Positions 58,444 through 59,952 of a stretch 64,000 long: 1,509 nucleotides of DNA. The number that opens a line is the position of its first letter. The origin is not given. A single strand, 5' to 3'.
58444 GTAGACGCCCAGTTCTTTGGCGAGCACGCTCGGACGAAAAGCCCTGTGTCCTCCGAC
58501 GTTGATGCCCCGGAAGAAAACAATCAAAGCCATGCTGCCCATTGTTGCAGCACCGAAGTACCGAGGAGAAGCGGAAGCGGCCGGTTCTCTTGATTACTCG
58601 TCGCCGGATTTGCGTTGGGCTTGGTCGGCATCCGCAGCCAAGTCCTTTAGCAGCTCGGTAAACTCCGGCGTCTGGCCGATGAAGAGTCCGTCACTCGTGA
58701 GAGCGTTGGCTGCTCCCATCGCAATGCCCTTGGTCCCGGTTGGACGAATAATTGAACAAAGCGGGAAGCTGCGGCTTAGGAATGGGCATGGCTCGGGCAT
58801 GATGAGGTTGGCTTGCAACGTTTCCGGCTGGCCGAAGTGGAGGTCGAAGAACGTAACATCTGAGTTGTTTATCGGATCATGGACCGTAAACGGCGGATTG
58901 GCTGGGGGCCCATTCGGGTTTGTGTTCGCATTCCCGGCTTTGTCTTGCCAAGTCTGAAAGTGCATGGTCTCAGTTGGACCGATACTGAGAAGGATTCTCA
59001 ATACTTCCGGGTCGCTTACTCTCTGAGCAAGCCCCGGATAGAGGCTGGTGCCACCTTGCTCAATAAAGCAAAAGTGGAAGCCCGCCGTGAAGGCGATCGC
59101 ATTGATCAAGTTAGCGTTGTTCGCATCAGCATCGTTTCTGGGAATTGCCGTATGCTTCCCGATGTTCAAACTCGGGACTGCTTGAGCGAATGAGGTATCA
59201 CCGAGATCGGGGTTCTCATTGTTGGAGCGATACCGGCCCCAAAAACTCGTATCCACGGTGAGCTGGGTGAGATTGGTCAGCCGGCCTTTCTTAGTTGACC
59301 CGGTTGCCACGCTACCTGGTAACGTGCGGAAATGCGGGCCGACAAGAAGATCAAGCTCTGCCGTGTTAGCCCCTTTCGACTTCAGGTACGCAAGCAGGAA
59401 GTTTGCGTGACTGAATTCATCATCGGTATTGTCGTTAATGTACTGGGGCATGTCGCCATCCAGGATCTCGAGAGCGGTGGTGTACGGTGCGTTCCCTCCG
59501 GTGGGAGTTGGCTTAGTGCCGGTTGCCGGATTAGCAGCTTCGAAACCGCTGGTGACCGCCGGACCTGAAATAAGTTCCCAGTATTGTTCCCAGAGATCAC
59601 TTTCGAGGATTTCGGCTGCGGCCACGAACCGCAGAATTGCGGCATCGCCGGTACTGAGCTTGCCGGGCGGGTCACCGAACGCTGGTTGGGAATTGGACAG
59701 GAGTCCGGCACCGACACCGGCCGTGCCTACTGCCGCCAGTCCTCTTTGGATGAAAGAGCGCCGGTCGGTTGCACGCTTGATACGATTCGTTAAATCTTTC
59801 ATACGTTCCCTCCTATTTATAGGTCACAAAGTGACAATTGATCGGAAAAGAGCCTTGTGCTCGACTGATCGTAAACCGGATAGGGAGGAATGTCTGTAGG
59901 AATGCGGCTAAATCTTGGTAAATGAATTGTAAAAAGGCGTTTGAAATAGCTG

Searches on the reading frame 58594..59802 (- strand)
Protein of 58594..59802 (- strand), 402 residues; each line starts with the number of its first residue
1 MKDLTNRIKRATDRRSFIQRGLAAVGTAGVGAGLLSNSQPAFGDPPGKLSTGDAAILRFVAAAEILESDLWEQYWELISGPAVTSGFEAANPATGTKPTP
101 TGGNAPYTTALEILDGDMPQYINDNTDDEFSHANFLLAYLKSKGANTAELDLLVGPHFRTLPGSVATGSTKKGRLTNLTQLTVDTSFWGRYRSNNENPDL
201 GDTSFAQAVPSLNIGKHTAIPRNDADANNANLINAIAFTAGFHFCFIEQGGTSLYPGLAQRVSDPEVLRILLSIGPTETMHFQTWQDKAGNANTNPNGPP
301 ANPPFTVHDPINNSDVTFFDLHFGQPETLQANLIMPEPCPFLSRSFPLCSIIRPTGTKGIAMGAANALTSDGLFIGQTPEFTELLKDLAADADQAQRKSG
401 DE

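Call 69: search_protein_families(library=pfam, proteins=[window:58594-59802:-], max_evalue=0.00001)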
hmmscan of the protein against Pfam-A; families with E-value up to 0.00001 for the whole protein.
window:58594-59802:- (402 aa): 1 family
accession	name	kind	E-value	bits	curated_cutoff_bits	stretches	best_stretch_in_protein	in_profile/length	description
PF13668.12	Ferritin_2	-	3.2e-07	31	24.7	1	53-285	2-132/138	Ferritin-like domain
